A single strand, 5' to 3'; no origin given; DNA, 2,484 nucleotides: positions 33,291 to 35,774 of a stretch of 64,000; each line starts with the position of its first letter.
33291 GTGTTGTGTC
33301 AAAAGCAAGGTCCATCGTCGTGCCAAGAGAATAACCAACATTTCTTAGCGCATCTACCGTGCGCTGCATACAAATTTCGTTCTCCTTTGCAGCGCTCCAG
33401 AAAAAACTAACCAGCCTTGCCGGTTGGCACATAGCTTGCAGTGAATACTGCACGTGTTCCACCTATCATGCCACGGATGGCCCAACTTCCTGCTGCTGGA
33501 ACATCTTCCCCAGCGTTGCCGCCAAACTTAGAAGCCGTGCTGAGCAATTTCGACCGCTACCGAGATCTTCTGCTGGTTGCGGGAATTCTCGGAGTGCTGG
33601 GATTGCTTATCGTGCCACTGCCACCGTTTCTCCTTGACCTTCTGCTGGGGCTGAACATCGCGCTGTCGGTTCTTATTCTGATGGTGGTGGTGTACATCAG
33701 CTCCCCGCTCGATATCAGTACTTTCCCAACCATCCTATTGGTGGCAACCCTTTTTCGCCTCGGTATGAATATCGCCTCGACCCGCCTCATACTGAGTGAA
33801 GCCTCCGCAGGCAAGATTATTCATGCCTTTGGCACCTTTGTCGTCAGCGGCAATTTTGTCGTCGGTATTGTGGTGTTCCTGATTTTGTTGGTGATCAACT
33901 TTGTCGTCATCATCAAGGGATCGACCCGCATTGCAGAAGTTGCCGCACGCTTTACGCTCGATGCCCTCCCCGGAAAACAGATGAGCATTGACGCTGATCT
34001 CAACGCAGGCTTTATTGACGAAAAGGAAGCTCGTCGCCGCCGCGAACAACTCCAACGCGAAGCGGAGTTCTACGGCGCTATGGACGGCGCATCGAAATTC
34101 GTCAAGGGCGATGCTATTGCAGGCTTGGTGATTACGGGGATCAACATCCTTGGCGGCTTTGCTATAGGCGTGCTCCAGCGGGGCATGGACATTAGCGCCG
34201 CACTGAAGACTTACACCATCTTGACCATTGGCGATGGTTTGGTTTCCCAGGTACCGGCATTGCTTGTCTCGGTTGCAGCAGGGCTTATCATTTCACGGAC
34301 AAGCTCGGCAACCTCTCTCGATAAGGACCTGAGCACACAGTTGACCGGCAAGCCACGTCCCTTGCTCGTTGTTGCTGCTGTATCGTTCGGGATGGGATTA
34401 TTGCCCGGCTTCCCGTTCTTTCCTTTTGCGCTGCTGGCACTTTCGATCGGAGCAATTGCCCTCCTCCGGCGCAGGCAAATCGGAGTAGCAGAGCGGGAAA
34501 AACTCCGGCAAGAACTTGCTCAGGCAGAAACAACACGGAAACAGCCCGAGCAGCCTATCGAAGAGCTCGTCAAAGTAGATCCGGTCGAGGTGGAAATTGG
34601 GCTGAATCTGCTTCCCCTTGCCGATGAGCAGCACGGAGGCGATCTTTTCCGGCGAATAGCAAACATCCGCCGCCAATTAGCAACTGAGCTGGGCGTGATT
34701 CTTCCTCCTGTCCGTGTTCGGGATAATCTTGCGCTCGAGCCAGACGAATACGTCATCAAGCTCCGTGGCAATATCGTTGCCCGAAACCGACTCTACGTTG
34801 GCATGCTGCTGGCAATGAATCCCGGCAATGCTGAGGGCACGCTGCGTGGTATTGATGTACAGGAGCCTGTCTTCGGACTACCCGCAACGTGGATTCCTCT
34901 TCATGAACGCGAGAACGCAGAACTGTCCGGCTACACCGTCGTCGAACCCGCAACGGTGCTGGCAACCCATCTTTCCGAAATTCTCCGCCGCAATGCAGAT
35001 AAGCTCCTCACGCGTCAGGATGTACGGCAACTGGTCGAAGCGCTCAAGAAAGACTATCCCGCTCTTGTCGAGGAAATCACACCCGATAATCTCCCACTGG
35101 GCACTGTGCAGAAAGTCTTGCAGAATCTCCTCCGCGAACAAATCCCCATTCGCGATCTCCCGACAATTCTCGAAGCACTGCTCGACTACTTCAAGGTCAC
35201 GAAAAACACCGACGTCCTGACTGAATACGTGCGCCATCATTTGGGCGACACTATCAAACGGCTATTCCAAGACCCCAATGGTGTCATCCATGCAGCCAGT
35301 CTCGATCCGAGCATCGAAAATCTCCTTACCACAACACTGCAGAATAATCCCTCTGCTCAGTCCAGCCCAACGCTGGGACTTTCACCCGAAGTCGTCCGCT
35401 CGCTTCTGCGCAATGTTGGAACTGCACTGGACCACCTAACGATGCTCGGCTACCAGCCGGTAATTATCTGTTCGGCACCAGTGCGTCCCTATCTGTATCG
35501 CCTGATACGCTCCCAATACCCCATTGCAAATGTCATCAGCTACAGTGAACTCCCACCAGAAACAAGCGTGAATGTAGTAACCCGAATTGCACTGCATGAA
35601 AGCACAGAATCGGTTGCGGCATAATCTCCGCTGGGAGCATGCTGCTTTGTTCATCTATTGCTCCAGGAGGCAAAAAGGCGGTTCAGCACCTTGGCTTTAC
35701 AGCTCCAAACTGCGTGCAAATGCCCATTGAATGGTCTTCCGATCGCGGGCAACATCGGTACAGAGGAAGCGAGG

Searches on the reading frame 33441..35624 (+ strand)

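Call 82: search_protein_families(library=pfam, proteins=[window:33441-35624:+], max_evalue=0.001)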
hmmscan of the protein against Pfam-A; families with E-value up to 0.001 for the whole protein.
window:33441-35624:+ (727 aa): 1 family
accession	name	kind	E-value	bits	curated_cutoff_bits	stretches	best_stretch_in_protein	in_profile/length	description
PF00771.25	FHIPEP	-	1.8e-266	886.3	29.1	1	52-708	1-656/657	FHIPEP family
